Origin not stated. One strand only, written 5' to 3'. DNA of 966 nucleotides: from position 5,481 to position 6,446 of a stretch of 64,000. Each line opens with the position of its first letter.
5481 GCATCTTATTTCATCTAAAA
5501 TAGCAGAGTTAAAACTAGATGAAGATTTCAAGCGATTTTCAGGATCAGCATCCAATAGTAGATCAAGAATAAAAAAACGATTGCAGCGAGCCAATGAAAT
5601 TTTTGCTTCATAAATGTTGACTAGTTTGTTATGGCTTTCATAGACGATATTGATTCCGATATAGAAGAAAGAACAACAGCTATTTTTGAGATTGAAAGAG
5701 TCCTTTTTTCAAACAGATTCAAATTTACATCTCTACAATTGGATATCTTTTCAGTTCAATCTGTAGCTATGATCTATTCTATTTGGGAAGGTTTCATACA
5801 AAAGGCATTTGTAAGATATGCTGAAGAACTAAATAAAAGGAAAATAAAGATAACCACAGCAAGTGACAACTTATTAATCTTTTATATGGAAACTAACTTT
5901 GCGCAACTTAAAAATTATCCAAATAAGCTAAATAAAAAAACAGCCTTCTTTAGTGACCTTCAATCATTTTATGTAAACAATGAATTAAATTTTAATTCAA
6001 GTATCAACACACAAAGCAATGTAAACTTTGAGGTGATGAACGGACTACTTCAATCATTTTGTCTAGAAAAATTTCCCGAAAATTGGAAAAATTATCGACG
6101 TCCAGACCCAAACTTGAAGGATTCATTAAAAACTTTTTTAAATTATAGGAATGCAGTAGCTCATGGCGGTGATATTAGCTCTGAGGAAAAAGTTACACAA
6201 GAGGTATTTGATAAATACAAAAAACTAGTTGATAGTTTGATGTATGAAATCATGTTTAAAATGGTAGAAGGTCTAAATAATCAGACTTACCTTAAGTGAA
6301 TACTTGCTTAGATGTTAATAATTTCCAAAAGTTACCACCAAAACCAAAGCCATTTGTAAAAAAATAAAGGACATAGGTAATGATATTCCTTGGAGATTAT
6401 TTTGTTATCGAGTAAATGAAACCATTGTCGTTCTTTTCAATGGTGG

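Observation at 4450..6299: DUF262 (ParB/GmrS-like) protein paired with an Rx4H HEPN protein: candidate uncharacterised two-gene defence module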

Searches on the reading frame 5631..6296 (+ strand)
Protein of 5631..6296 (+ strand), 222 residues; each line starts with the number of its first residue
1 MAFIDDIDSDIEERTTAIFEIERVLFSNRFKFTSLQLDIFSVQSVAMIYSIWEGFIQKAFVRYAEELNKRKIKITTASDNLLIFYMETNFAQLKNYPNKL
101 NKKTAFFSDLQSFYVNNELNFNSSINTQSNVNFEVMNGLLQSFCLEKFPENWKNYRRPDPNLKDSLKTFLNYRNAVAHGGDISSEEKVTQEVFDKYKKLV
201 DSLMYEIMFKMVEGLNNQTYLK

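Call 3: search_protein_families(library=pfam, proteins=[window:5631-6296:+], max_evalue=1)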
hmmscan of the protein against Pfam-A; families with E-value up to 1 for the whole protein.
window:5631-6296:+ (222 aa): 3 families
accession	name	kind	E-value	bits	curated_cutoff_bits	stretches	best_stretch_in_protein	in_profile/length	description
PF18737.6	HEPN_MAE_28990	-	8.2e-22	78.9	26.8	1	5-220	3-211/211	MAE_28990/MAE_18760-like HEPN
PF18735.6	HEPN_RiboL-PSP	-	1.9e-20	74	28.4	1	40-206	29-184/191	RiboL-PSP-HEPN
PF14320.11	Paramyxo_PNT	-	0.21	11.2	27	1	104-176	182-251/311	Phosphoprotein P region PNT disordered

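Call 4: search_protein_families(library=padloc, proteins=[window:5631-6296:+], max_evalue=1)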
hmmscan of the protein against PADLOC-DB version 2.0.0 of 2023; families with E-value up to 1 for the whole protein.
window:5631-6296:+ (222 aa): 1 family
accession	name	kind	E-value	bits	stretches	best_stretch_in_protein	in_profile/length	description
PDLC01834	CARF2--CARF_HEPN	-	0.0022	14.9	1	150-215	339-400/404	-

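Call 5: search_protein_families(library=ncbifam, proteins=[window:5631-6296:+], max_evalue=1)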
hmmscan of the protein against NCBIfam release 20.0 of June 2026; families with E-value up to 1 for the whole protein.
window:5631-6296:+ (222 aa): 1 family
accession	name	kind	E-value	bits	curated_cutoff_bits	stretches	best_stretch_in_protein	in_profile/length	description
NF008733.0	PRK11756.1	equivalog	0.0066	15.7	280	1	44-132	64-154/269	exodeoxyribonuclease III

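Call 18: find_homologous_proteins(query=window:5631-6296:+, max_evalue=0.001)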
Query window:5631-6296:+ (222 aa): 158 proteins with E <= 0.001 among 269 candidates; the best 120 are listed.
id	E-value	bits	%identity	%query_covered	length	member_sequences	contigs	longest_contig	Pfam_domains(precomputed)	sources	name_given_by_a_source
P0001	1.9e-139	480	100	100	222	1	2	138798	PF18735.7,PF18737.7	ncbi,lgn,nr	ncbi:MAG: hypothetical protein LAT68_01495 [Cyclobacteriaceae bacterium]|nr:hypothetical protein [Cy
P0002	2.9e-84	300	61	100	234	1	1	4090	PF18735.7,PF18737.7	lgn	-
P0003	5.9e-74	267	59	95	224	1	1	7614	PF18735.7,PF18737.7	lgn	-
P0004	2.6e-72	261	55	97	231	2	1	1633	PF18735.7,PF18737.7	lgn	-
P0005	9.5e-72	259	54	97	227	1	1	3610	PF18735.7,PF18737.7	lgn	-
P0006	2.1e-71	258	55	99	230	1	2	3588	PF18735.7,PF18737.7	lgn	-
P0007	4.6e-71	257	54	97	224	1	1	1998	PF18735.7,PF18737.7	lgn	-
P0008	1.1e-70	256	55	99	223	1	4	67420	PF18735.7,PF18737.7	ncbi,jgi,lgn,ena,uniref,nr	ncbi:MAG: hypothetical protein B7X86_14420 [Sphingobacteriales bacterium 17-39-43]|uniref:MAE_28990/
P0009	1.4e-70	256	55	95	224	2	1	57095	PF18735.7,PF18737.7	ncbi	-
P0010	4.1e-70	254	52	97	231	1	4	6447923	PF18735.7,PF18737.7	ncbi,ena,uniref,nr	ncbi:MAE_28990/MAE_18760 family HEPN-like nuclease [Plebeiibacterium sediminum]|uniref:MAE_28990/MAE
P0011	4.1e-70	254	53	100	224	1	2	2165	PF18735.7,PF18737.7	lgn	-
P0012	4.4e-70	254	52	100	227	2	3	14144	PF18735.7,PF18737.7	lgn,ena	-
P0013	6.6e-70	253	54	95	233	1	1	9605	PF18735.7,PF18737.7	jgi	jgi:RiboL-PSP-HEPN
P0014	7.5e-70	253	54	93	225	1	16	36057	PF18735.7,PF18737.7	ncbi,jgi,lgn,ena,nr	ncbi:MAG TPA: hypothetical protein DCQ37_10285 [Desulfobacteraceae bacterium]|nr:hypothetical protei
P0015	7.8e-70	253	55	99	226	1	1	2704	PF18735.7,PF18737.7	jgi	jgi:hypothetical protein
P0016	1.1e-69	253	54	95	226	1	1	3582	PF18735.7,PF18737.7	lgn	-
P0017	1.1e-69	253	54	93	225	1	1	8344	PF18735.7,PF18737.7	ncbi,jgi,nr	ncbi:MAG: hypothetical protein BWK80_34215 [Desulfobacteraceae bacterium IS3]|nr:MAG: hypothetical p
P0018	2.0e-69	252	55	95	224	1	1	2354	PF18735.7,PF18737.7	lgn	-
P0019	3.3e-69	251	54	93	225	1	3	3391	PF18735.7,PF18737.7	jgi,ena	-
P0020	7.4e-69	250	54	95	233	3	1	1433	PF18735.7,PF18737.7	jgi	-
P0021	2.7e-68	248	51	100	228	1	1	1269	PF18735.7,PF18737.7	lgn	-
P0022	3.9e-68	248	53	95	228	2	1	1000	PF18735.7,PF18737.7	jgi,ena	-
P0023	7.0e-68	247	54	97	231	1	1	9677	PF18735.7,PF18737.7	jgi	jgi:hypothetical protein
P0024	9.5e-68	246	52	99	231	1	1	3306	PF18735.7,PF18737.7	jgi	jgi:hypothetical protein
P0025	1.3e-67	246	54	95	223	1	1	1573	PF18735.7,PF18737.7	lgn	-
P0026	1.6e-67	246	54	99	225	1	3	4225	PF18735.7,PF18737.7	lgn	-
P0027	1.8e-67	245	52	97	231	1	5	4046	PF18735.7,PF18737.7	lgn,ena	-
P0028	3.3e-67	245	51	97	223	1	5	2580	PF18735.7,PF18737.7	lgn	-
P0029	4.1e-67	244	52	95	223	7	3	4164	PF18735.7,PF18737.7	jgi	-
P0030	4.9e-67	244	53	99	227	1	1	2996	PF18735.7,PF18737.7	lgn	-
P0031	5.9e-67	244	52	97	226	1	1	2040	PF18735.7,PF18737.7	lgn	-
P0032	5.9e-67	244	52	98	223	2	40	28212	PF18735.7,PF18737.7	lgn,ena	-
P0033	5.9e-67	244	53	95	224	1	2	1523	PF18735.7,PF18737.7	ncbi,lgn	-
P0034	7.8e-67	243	52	99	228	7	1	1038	PF18735.7,PF18737.7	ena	-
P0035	8.7e-67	243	54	95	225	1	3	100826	PF18735.7,PF18737.7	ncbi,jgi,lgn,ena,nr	ncbi:MAG: hypothetical protein JRJ44_03195 [Deltaproteobacteria bacterium]|nr:hypothetical protein [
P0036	1.8e-66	242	53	100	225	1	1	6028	PF18735.7,PF18737.7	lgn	-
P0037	1.9e-66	242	52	95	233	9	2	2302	PF18735.7,PF18737.7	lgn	-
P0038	1.9e-66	242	53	99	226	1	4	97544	PF18735.7,PF18737.7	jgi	jgi:hypothetical protein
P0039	2.4e-66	242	53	100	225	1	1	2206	PF18735.7,PF18737.7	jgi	-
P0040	3.0e-66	241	50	99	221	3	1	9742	PF18735.7,PF18737.7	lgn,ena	-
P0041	4.8e-66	241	53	97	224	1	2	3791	PF18735.7,PF18737.7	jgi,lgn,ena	-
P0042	6.2e-66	240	49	99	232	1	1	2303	PF18735.7,PF18737.7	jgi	-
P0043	6.3e-66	240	53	99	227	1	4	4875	PF18735.7,PF18737.7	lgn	-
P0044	6.7e-66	240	51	97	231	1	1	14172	PF18735.7,PF18737.7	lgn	-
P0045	8.7e-66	240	50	97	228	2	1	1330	PF18735.7,PF18737.7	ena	-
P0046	1.6e-65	239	52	98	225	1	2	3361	PF18735.7,PF18737.7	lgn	-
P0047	2.0e-65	239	53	95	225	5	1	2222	PF18735.7,PF18737.7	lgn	-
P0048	4.0e-65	238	50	99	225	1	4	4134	PF18735.7,PF18737.7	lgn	-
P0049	4.1e-65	238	50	97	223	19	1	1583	PF18735.7,PF18737.7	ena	-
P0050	4.2e-65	238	50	95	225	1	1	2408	PF18735.7,PF18737.7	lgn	-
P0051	5.9e-65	237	51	100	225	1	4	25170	PF18735.7,PF18737.7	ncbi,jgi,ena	-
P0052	1.1e-64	236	53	95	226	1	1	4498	PF18735.7,PF18737.7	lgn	-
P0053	1.6e-64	236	51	100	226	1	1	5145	PF18735.7,PF18737.7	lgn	-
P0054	1.6e-64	236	52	95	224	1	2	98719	PF18735.7,PF18737.7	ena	-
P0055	1.6e-64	236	50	95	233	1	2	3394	PF18735.7,PF18737.7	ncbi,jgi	jgi:hypothetical protein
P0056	1.9e-64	236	51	100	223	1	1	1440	PF18735.7,PF18737.7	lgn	-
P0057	1.9e-64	236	50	97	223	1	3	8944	PF18735.7,PF18737.7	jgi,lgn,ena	-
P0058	2.1e-64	235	52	95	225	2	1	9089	PF18735.7,PF18737.7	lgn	-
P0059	2.1e-64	235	50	99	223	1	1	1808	PF18735.7,PF18737.7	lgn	-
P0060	2.4e-64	235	55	96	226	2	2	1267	PF18735.7,PF18737.7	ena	-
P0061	2.6e-64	235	51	96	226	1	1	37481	PF18735.7,PF18737.7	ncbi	-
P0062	2.8e-64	235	52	96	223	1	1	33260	PF18735.7,PF18737.7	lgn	-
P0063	3.8e-64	235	51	99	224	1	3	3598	PF18735.7,PF18737.7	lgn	-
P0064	4.4e-64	234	50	98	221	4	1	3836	PF18735.7,PF18737.7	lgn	-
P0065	4.7e-64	234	49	99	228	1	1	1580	PF18735.7,PF18737.7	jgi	jgi:hypothetical protein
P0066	5.2e-64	234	54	95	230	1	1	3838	PF18735.7,PF18737.7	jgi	jgi:hypothetical protein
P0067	5.9e-64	234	53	97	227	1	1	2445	PF18735.7,PF18737.7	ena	-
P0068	6.6e-64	234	49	99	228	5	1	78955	PF18735.7,PF18737.7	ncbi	ncbi:MAE_28990/MAE_18760 family HEPN-like nuclease [Streptococcus orisasini]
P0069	8.2e-64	233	50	97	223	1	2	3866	PF18735.7,PF18737.7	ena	-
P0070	8.7e-64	233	51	95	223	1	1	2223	PF18735.7,PF18737.7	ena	-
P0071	1.4e-63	233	50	97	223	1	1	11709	PF18735.7,PF18737.7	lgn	-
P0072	1.4e-63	233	50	97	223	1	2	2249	PF18735.7,PF18737.7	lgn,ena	-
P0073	1.5e-63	233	49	97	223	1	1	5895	PF18735.7,PF18737.7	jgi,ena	-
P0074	1.6e-63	233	50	95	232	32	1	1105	PF18735.7,PF18737.7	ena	-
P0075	1.7e-63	232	49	99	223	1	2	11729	PF18735.7,PF18737.7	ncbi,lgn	-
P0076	1.9e-63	232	50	97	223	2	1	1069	PF18735.7,PF18737.7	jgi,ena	-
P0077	1.9e-63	232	50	99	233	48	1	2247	PF18735.7,PF18737.7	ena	-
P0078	2.1e-63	232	49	97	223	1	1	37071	PF18735.7,PF18737.7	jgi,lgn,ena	jgi:hypothetical protein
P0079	2.3e-63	232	50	100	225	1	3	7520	PF18735.7,PF18737.7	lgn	-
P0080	2.3e-63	232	52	98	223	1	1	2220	PF18735.7,PF18737.7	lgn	-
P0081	2.6e-63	232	49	99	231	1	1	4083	PF18735.7,PF18737.7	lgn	-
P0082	3.7e-63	231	49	97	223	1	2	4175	PF18735.7,PF18737.7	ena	-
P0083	3.7e-63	231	49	97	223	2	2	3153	PF18735.7,PF18737.7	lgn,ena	-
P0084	4.7e-63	231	49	97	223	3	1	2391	PF18735.7,PF18737.7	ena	-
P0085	7.6e-63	230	51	95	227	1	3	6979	PF18735.7,PF18737.7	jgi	jgi:hypothetical protein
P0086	1.0e-62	230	49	97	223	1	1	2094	PF18735.7,PF18737.7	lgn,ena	-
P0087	1.0e-62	230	48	100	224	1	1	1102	PF18735.7,PF18737.7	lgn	-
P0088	1.1e-62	230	53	95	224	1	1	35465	PF18735.7,PF18737.7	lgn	-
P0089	1.3e-62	230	48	96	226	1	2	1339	PF18735.7,PF18737.7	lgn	-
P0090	1.3e-62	229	53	95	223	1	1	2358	PF18735.7,PF18737.7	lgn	-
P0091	1.4e-62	229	50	99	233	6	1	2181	PF18735.7,PF18737.7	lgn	-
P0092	1.8e-62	229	50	95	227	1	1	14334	PF18735.7,PF18737.7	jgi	jgi:hypothetical protein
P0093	2.4e-62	229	48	100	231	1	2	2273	PF18735.7,PF18737.7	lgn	-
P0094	2.7e-62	228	48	99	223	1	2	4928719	PF18735.7,PF18737.7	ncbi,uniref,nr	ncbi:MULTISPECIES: MAE_28990/MAE_18760 family HEPN-like nuclease [Pseudanabaena]|uniref:MAE_28990/MA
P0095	2.9e-62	228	50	95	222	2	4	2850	PF18735.7,PF18737.7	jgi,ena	-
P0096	3.2e-62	228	52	99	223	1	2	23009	PF18735.7,PF18737.7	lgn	-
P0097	1.3e-61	226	51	95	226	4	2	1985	PF18735.7,PF18737.7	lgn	-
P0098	1.8e-61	226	51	95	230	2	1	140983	PF18735.7,PF18737.7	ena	-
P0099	3.0e-61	225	50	95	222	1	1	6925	PF18735.7,PF18737.7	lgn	-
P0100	4.0e-61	225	51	97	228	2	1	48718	PF18735.7,PF18737.7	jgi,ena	jgi:hypothetical protein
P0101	5.0e-61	224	51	100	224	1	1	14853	PF18735.7,PF18737.7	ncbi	-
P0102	8.0e-61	224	50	95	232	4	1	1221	PF18735.7,PF18737.7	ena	-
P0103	8.1e-61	224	50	100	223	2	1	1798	PF18735.7,PF18737.7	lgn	-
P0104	8.4e-61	224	49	98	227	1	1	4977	PF18735.7,PF18737.7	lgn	-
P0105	9.0e-61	224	50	98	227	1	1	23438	PF18735.7,PF18737.7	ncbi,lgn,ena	-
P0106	9.1e-61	223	48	99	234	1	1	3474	PF18735.7,PF18737.7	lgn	-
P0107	1.3e-60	223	50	100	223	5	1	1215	PF18735.7,PF18737.7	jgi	jgi:hypothetical protein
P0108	1.3e-60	223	51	95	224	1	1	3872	PF18735.7,PF18737.7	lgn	-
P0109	1.5e-60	223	45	100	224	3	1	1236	PF18735.7,PF18737.7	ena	-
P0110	1.5e-60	223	50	94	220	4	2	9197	PF18735.7,PF18737.7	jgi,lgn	jgi:hypothetical protein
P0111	2.0e-60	222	50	95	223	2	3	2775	PF18735.7,PF18737.7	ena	-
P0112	2.7e-60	222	48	97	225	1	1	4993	PF18735.7,PF18737.7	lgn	-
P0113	3.1e-60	222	50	98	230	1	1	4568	PF18735.7,PF18737.7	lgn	-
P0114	5.4e-60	221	50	95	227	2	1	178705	PF18735.7,PF18737.7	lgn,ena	-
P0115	1.3e-59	220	44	99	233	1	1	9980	PF18735.7,PF18737.7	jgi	jgi:RiboL-PSP-HEPN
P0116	1.4e-59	220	50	96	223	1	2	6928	PF18735.7,PF18737.7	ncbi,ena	-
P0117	1.5e-59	220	48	100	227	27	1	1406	PF18735.7,PF18737.7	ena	-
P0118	2.1e-59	219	47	95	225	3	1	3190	PF18735.7,PF18737.7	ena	-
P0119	2.2e-59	219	51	95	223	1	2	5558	PF18735.7,PF18737.7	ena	-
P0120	3.1e-59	218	49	99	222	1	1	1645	PF18735.7,PF18737.7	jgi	-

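Call 20: find_related_loci(query=A1, collection=genome_contigs, flank=6000)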
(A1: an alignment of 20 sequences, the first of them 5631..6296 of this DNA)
Query A1 (222 aa) in genome_contigs; peptide patterns used: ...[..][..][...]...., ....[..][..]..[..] (x = any residue, [..] = any of these).
104 stretches matched a pattern; 40 encode a relative of the query (tblastn E <= 1e-3); 40 distinct loci.
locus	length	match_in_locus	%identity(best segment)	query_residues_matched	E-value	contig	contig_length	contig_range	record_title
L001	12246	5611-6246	55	11-222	4e-79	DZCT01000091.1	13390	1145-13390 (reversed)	MAG TPA_asm: Desulfatirhabdium butyrativorans isolate SulCav_PC08_64_48_9 SulCav_PC08-64_3443_length_13390_cov_6.128009,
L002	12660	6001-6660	55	3-222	2e-78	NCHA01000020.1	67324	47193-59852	MAG: Sphingobacteriales bacterium 16-39-50 04302015_16_scaffold_261, whole genome shotgun sequence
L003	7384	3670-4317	52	7-222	6e-78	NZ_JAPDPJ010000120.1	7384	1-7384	Plebeiibacterium sediminum strain AAT scaffold_120_length=7385, whole genome shotgun sequence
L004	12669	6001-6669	50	4-222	1e-73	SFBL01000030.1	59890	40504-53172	MAG: Microcystis aeruginosa Ma_SC_T_19800800_S464 S464_30, whole genome shotgun sequence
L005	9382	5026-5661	52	11-222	3e-73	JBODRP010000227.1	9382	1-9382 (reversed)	MAG: Trichormus sp. isolate M6_bin.1_H NODE_246_length_9382_cov_46.250456, whole genome shotgun sequence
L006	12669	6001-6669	49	4-222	5e-73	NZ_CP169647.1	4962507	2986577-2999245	Microcystis sp. BLCC-F210 chromosome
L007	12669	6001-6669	49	4-222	5e-72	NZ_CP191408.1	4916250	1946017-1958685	Microcystis ichthyoblabe FBCC-A1114 chromosome, complete genome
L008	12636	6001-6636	51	11-222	6e-72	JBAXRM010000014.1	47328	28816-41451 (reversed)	MAG: Nostocales cyanobacterium ELA583 MAG583_14, whole genome shotgun sequence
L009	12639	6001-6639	51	10-222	1e-71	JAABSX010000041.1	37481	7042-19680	MAG: Microscillaceae bacterium isolate S19.Bin083 NODE_41_length_37481_cov_8.23051, whole genome shotgun sequence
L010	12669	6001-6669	49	4-222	7e-71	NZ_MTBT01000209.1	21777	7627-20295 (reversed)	Microcystis sp. LSC13-02 Ga0066226_1209, whole genome shotgun sequence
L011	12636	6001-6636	50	11-222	5e-71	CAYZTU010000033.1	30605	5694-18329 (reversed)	MAG TPA_asm: uncultured Synechococcus sp. isolate SRP290908_co1_398 genome assembly, contig: NODE_1771_length_30605_cov_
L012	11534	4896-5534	51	10-222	1e-70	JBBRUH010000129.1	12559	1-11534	MAG: Cytophagales bacterium isolate La3_concoct.176 La3_concoct.176_K_3254887_L_12559_cov_11.9680, whole genome shotgun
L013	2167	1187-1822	48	11-222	1e-72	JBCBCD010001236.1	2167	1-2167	MAG: Bacteroidota bacterium isolate J06592_3 NODE_10190_length_2167_cov_3.222064, whole genome shotgun sequence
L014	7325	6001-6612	53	19-222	3e-70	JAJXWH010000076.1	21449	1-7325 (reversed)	MAG: Bacillota bacterium isolate BP5.bin74 NODE_4004_length_21449_cov_4.339884, whole genome shotgun sequence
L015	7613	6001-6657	49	3-222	2e-70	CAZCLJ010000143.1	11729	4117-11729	MAG TPA_asm: uncultured Hyphomicrobiales bacterium isolate SRP192927_co3_222 genome assembly, contig: NODE_13534_length_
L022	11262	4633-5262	50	11-220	3e-66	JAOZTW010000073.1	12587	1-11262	MAG: Bacteroidales bacterium isolate GMC8.concoct.158 GMC8_4394_length_12587_cov_12.998404, whole genome shotgun sequenc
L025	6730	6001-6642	48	9-222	2e-63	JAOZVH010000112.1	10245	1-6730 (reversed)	MAG: Bacteroidales bacterium isolate GMC9.metabat2.18 GMC9_2787_length_10245_cov_19.135721, whole genome shotgun sequenc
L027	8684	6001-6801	42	3-222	9e-63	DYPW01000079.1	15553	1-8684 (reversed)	MAG TPA_asm: Caldilinea aerophila isolate SulCav_GS10_10_44_43 SulCav_GS10_10_5671_length_15553_cov_20_883533, whole gen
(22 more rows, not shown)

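Call 27: search_dna_similar(query=window:5631-6296:+, collection=plasmids, mode=protein, max_rows=40, max_evalue=0.01)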
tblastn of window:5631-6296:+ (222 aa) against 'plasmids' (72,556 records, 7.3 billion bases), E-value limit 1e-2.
Records with a match: 4; places in all: 4; records where one place covers at least 80% of the query: 1.
Best place of each record, by identity: <60% 4.
By first word of the organism name: Psychrobacter 2; Bacillus 1; Enterobacter 1.
By predicted mobility (MOB-suite, as given by PLSDB): non-mobilizable 3; mobilizable 1.
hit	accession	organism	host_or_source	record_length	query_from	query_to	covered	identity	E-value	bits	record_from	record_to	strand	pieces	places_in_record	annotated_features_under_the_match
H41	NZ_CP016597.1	Bacillus cereus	cell culture,Korean fermented food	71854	44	222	81%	26.8%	5e-5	51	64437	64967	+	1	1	MAE_28990/MAE_18760 family HEPN-like nuclease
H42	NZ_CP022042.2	Psychrobacter cryohalolentis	Environment,permafrost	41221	38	207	77%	26.4%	2e-3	46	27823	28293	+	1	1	MAE_28990/MAE_18760 family HEPN-like nuclease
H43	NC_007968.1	Psychrobacter cryohalolentis K5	-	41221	38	207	77%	26.4%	2e-3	46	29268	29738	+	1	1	MAE_28990/MAE_18760 family HEPN-like nuclease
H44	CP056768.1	Enterobacter cloacae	culture,Wastewater influent sample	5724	7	179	78%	23.5%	5e-4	48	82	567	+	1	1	hypothetical protein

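Call 47: search_protein_families(library=pfam, alignment_id=A4, max_evalue=0.00001)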
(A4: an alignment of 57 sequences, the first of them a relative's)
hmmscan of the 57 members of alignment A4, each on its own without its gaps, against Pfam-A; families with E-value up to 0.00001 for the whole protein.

A. member 1, L001:3663-4181:+ (173 aa): 1 family
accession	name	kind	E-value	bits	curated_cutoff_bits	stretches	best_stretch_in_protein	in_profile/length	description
PF09568.16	RE_MjaI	-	2e-14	54.2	22.7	1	9-145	41-164/164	MjaI restriction endonuclease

B. families by the number of members that match (of 57 scanned): 64 families (the first 25 are shown)
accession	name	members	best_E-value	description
PF03320.18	FBPase_glpX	3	4.6e-118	Bacterial fructose-1,6-bisphosphatase, glpX-encoded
PF05201.20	GlutR_N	3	3e-53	Glutamyl-tRNAGlu reductase, N-terminal domain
PF01488.26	Shikimate_DH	3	1.5e-42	Shikimate / quinate 5-dehydrogenase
PF00745.25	GlutR_dimer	3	4.5e-30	Glutamyl-tRNAGlu reductase, dimerisation domain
PF03807.23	F420_oxidored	3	1.4e-08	NADP oxidoreductase coenzyme F420-dependent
PF00589.27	Phage_integrase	2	2.3e-37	Phage integrase family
PF02653.21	BPD_transp_2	2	1.3e-36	Branched-chain amino acid transport system / permease component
PF10114.15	PocR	2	8e-18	Sensory domain found in PocR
PF02423.21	OCD_Mu_crystall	2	2.1e-06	Ornithine cyclodeaminase/mu-crystallin family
PF03313.21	SDH_alpha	1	8.9e-81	Serine dehydratase alpha chain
PF02800.25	Gp_dh_C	1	2.7e-66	Glyceraldehyde 3-phosphate dehydrogenase, C-terminal domain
PF00374.24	NiFeSe_Hases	1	7.2e-52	Nickel-dependent hydrogenase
PF02639.20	DUF188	1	6.9e-51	Uncharacterized BCR, YaiI/YqxD family COG1671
PF07669.17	Eco57I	1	4.6e-49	Eco57I restriction-modification methylase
PF06206.17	CpeT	1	2.3e-47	CpeT/CpcT family (DUF1001)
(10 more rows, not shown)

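Call 48: search_protein_families(library=pfam, alignment_id=A5, max_evalue=0.00001)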
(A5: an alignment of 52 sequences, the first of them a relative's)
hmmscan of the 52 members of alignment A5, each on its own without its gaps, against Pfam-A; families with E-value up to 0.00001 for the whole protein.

A. member 1, L001:6259-6531:+ (91 aa): 0 families

B. families by the number of members that match (of 52 scanned): 61 families (the first 25 are shown)
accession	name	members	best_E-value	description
PF13847.12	Methyltransf_31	4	5.2e-15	Methyltransferase domain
PF08497.15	Radical_SAM_N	2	5.3e-117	Radical SAM N-terminal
PF06727.17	DUF1207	2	6.1e-85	Protein of unknown function (DUF1207)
PF02527.21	GidB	2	5.1e-37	rRNA small subunit methyltransferase G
PF13274.11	SocA_Panacea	2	5.4e-21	Antitoxin SocA-like, Panacea domain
PF13649.12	Methyltransf_25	2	3.5e-11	Methyltransferase domain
PF04055.27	Radical_SAM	2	4.7e-08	Radical SAM superfamily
PF13679.12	Methyltransf_32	2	5.7e-07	Methyltransferase domain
PF08241.18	Methyltransf_11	2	6.1e-07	Methyltransferase domain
PF09989.15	DUF2229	1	1.7e-92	CoA enzyme activase uncharacterised domain (DUF2229)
PF18135.7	Type_ISP_C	1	2.6e-79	Type ISP C-terminal specificity domain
PF11700.14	ATG22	1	2.2e-75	Vacuole effluxer Atg22 like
PF00872.24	Transposase_mut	1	7.9e-67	Transposase, Mutator family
PF01869.26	BcrAD_BadFG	1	9.9e-54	BadF/BadG/BcrA/BcrD ATPase family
PF24391.1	HD-CE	1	1.6e-53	HD-CE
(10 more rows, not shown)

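Call 49: predict_structure(alignment_id=A2)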
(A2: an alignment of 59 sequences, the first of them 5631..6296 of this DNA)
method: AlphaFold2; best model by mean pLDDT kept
length: 222 residues; sequences in the alignment: 59
mean_pLDDT: 89.5   pTM: 0.85
mean pLDDT of the five models: 89.5, 89.2, 88.9, 88.8, 82.5
residues with pLDDT >= 90: 141; 70-90: 72; 50-70: 7; < 50: 2
segments of 3 or more residues with pLDDT < 50: none
pLDDT, mean of each block of 10 residues (from residue 1): 94 97 86 83 91 96 95 94 91 89 91 86 81 95 96 85 93 77 63 93 98 97 95
secondary structure, 60 per line:
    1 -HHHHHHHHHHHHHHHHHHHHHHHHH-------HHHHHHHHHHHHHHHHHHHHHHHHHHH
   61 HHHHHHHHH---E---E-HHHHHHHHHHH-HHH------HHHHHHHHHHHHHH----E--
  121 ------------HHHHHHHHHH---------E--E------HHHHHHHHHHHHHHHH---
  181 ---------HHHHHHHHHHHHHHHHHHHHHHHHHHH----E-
elements in order: H2-26 H34-69 H79-89 H100-113 H133-142 H162-177 H190-216

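Call 54: search_solved_structures(query=A2, max_evalue=1)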
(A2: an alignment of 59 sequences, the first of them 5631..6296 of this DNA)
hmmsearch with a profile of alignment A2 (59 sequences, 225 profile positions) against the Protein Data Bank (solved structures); distinct sequences matched with E-value up to 1: 1.
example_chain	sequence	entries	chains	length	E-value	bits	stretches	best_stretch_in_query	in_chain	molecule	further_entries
2wp0_C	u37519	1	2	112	0.65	12.7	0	68-113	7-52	CHROMOSOMAL REPLICATION INITIATOR PROTEIN DNAA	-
